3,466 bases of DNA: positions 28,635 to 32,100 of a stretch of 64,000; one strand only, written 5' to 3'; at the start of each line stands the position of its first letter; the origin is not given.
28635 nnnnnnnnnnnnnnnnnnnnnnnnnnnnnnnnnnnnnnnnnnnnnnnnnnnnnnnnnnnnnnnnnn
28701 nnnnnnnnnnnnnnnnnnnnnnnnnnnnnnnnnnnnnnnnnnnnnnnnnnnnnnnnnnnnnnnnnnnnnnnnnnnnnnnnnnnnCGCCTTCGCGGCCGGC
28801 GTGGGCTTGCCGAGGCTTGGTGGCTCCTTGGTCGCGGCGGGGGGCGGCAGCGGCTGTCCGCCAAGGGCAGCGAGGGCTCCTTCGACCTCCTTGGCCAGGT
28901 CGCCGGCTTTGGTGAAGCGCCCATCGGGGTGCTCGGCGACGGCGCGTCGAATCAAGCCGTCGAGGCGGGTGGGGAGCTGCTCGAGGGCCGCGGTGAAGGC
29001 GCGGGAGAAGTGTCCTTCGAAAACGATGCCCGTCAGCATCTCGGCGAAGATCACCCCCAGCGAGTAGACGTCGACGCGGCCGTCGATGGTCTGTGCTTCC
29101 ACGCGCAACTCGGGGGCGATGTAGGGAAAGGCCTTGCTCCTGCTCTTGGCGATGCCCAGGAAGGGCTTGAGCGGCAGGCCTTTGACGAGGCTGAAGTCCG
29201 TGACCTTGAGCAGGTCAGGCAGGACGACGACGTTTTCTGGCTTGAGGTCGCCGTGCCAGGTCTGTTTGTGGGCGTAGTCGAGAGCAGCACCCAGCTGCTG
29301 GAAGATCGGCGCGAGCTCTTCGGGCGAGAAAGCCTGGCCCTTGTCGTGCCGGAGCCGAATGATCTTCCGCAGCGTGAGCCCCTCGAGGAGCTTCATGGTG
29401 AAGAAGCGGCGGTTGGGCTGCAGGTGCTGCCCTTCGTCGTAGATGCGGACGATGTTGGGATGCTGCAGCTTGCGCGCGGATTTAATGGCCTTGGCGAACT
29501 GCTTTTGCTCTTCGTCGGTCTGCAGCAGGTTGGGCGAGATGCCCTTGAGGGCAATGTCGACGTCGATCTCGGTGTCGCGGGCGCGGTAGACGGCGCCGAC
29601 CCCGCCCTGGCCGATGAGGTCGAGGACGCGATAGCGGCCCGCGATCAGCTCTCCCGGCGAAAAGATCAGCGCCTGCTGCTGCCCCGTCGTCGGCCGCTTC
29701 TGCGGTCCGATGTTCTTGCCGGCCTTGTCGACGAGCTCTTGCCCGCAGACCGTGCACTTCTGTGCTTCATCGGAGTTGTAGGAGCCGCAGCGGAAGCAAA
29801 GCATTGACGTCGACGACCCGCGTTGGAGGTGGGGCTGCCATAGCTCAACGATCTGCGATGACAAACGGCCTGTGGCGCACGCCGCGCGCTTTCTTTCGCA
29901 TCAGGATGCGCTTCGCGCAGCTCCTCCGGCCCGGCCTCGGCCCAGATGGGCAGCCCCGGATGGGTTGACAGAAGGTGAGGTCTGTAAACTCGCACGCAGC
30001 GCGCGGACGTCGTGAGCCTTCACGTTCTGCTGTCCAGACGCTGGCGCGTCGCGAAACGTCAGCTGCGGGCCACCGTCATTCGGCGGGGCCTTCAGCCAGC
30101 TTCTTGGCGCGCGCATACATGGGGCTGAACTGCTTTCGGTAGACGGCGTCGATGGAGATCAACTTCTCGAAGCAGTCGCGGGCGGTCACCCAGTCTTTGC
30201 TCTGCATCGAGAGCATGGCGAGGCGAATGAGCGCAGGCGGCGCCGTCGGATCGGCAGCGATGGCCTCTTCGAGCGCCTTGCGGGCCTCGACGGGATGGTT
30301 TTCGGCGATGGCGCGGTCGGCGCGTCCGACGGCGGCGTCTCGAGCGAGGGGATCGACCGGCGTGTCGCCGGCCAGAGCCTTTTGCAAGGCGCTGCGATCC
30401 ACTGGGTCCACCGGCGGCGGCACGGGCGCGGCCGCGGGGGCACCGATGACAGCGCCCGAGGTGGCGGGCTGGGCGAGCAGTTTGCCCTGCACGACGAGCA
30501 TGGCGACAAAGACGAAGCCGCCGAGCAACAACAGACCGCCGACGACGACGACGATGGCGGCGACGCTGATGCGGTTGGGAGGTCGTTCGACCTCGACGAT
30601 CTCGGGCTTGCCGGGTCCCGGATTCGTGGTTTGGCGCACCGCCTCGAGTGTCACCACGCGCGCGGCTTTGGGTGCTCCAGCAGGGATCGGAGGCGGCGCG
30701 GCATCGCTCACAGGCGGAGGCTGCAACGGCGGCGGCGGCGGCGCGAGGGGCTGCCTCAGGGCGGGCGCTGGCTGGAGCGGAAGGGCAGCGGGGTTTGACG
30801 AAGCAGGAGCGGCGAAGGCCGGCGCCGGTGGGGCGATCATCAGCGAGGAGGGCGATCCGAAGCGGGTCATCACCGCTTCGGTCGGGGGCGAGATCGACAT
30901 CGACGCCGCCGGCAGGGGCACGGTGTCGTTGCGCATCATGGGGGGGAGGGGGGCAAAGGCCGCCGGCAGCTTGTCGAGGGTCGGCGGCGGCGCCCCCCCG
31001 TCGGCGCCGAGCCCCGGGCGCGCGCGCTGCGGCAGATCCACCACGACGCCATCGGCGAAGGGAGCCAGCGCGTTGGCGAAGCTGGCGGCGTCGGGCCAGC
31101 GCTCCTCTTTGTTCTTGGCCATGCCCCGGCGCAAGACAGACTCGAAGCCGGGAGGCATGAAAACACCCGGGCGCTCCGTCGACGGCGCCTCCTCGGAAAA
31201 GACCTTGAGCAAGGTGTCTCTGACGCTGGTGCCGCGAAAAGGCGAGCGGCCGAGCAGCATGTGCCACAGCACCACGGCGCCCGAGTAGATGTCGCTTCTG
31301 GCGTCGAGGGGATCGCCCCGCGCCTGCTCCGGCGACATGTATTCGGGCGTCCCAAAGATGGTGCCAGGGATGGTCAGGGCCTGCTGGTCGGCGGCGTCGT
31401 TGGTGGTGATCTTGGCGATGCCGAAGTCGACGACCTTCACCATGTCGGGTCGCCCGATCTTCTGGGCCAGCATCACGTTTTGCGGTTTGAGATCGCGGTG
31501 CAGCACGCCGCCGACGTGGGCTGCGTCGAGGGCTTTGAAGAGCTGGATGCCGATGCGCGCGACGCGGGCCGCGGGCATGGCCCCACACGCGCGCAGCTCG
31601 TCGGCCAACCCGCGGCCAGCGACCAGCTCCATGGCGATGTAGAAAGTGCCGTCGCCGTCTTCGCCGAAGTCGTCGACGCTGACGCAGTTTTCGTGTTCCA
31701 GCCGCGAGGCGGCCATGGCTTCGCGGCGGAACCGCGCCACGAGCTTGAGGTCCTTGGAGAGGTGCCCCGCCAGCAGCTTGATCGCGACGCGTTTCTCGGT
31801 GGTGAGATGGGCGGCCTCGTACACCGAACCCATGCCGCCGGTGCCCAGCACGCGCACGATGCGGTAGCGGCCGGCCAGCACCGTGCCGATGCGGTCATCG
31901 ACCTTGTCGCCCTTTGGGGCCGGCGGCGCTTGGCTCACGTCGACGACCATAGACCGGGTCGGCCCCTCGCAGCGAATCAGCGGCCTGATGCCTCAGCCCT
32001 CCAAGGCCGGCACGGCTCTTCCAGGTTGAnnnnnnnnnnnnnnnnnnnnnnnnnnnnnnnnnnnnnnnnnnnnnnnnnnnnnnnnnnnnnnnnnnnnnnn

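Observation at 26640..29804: Receptor-like kinase with degenerate catalytic motifs fused to an extracytoplasmic FGE-sulfatase domain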

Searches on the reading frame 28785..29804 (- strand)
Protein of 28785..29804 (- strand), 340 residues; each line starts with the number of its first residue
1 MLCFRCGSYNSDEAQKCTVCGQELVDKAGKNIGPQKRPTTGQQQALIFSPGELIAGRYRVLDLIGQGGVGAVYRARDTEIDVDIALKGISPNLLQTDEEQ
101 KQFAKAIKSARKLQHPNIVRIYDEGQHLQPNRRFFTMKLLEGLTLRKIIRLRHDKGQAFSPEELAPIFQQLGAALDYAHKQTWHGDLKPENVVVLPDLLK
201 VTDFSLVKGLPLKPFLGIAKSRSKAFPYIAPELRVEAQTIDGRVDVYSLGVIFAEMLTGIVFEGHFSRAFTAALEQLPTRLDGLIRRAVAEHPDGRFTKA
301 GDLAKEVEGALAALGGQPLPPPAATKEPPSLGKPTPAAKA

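Call 41: predict_structure(alignment_id=A2)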
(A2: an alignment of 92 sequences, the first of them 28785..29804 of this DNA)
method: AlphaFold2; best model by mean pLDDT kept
length: 340 residues; sequences in the alignment: 92
mean_pLDDT: 91.4   pTM: 0.83
mean pLDDT of the five models: 91.4, 90.9, 90.6, 90.4, 89.7
residues with pLDDT >= 90: 268; 70-90: 40; 50-70: 26; < 50: 6
segments of 3 or more residues with pLDDT < 50: 34-39
pLDDT, mean of each block of 10 residues (from residue 1): 83 86 75 49 74 97 93 98 98 95 98 98 94 96 96 95 98 98 97 97 97 94 89 95 98 98 96 97 98 98 98 95 74 61
secondary structure, 60 per line:
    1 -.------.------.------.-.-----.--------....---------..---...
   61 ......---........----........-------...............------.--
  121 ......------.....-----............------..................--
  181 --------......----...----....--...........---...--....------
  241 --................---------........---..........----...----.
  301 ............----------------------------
elements in order: H40-43 E58-66 E70-77 E82-89 H97-111 E121-126 E133-137 H145-154 H161-178 E192-194 E199-201 H206-209 H212-222 H231-234 H243-258 H268-275 H279-288 H300-312

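Call 44: fold_search(model_id=the predicted structure, library=pdb)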
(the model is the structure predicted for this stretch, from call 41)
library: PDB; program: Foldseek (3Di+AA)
matches with E <= 10: 2000; with E <= 0.001: 2000
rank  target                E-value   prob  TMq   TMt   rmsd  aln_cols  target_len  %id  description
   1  4x3f_A                7.3e-19  1.00  0.62  0.75   8.3       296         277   28  Crystal structure of the intracellular domain of the M. tuberculosis Ser/Thr kinase PknA (released 2015-01-21)
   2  4x3f_B                1.2e-18  1.00  0.62  0.74   8.4       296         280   28  Crystal structure of the intracellular domain of the M. tuberculosis Ser/Thr kinase PknA (released 2015-01-21)
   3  5m08_B                2.2e-18  1.00  0.63  0.83   3.2       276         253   26  Crystal structure of Mycobacterium tuberculosis PknI kinase domain, C20A_R136A double mutant (released 2017-01-11)
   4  4x3f_C                2.2e-18  1.00  0.62  0.76   8.3       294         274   28  Crystal structure of the intracellular domain of the M. tuberculosis Ser/Thr kinase PknA (released 2015-01-21)
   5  5m07_B                2.6e-18  1.00  0.64  0.86   2.9       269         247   26  Crystal structure of Mycobacterium tuberculosis PknI kinase domain, C20A mutant (released 2017-01-11)
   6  5m08_A                5.7e-18  1.00  0.62  0.83   3.2       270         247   27  Crystal structure of Mycobacterium tuberculosis PknI kinase domain, C20A_R136A double mutant (released 2017-01-11)
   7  5u94                  5.7e-18  1.00  0.59  0.75   5.0       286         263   24  Crystal structure of the Mycobacterium tuberculosis PASTA kinase PknB in complex with the potential theraputic kinase in (released 2017-12-20)
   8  6b2p                  6.0e-18  1.00  0.58  0.76   4.4       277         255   24  Dual Inhibition of the Essential Protein Kinases A and B in Mycobacterium tuberculosis (released 2018-02-14)
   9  1mru_A                7.1e-18  1.00  0.59  0.73   5.5       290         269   26  Intracellular Ser/Thr protein kinase domain of Mycobacterium tuberculosis PknB. (released 2003-02-11)
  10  5m06_B                8.0e-18  1.00  0.63  0.84   3.1       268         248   27  Crystal structure of Mycobacterium tuberculosis PknI kinase domain (released 2017-01-11)
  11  4ow8                  8.0e-18  1.00  0.64  0.78   5.7       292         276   27  Crystal structure of kinase domain of PknA from Mtb (released 2015-02-04)
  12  5xka_B                9.5e-18  1.00  0.62  0.82   3.4       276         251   28  Crystal structure of M.tuberculosis PknI kinase domain (released 2018-05-16)
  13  6i2p_A                9.5e-18  1.00  0.59  0.72   4.7       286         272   24  Crystal structure of the Mycobacterium tuberculosis PknB kinase domain (L33E mutant) in complex with its substrate Gar (released 2019-05-22)
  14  1o6y                  1.1e-17  1.00  0.61  0.77   4.4       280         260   25  Catalytic domain of PknB kinase from Mycobacterium tuberculosis (released 2003-01-30)
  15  6b2q_C                1.2e-17  1.00  0.61  0.77   6.0       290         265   26  Dual Inhibition of the Essential Protein Kinases A and B in Mycobacterium tuberculosis (released 2018-02-14)
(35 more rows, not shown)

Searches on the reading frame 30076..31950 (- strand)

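Call 27: search_protein_families(library=pfam, proteins=[window:30076-31950:-], max_evalue=0.001)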
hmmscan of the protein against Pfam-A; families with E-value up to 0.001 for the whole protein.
window:30076-31950:- (624 aa): 5 families
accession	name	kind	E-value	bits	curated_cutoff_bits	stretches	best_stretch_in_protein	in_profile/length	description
PF00069.31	Pkinase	-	3.8e-42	144.9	31.7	1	29-253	1-212/263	Protein kinase domain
PF07714.23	PK_Tyr_Ser-Thr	-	3.6e-24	85.9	23.1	1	31-284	3-248/258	Protein tyrosine and serine/threonine kinase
PF14559.12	TPR_19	-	4.1e-07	30.7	25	1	547-601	1-55/68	Tetratricopeptide repeat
PF07719.23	TPR_2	-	6.6e-07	29.4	27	0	572-601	2-31/34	Tetratricopeptide repeat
PF13428.12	TPR_14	-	0.00046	21.1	23.5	0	539-578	3-42/44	Tetratricopeptide repeat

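Call 62: search_protein_families(library=padloc, proteins=[window:30076-31950:-], max_evalue=0.001)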
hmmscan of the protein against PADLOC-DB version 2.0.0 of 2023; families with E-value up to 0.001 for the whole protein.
window:30076-31950:- (624 aa): 34 families (the best 25 are shown)
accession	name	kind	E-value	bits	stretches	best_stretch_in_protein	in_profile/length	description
PDLC04042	PD-T4-6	-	2.7e-85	284.6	1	23-300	5-274/292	-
PDLC04053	PD-T4-6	-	5.4e-79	263.9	1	26-309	8-282/311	-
PDLC04061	PD-T4-6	-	2.9e-77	259.3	1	21-301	10-286/510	-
PDLC04043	PD-T4-6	-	5.7e-77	257.7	1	23-296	11-275/452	-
PDLC04039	PD-T4-6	-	2.2e-76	255.7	1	17-348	5-330/458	-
PDLC04054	PD-T4-6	-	4.9e-75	251.1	1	22-337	6-307/347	-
PDLC04041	PD-T4-6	-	2.5e-70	235.9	1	24-296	25-291/443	-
PDLC04060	PD-T4-6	-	3.4e-70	235.3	1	21-296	2-267/486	-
PDLC04052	PD-T4-6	-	9.3e-66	221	1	24-306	6-284/496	-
PDLC04057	PD-T4-6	-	1.5e-63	213.4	1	21-295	2-267/443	-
PDLC04047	PD-T4-6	-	3.7e-62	208.3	1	21-295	4-269/327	-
PDLC04048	PD-T4-6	-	1.9e-61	206.4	1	20-289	3-263/354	-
PDLC04040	PD-T4-6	-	1.8e-59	199.9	1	34-308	1-275/547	-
PDLC01088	C3a189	-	1.4e-58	197.2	1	33-307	3-261/840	kinase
PDLC04138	mad6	-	1.5e-57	193.9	1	25-298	49-313/659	mads_6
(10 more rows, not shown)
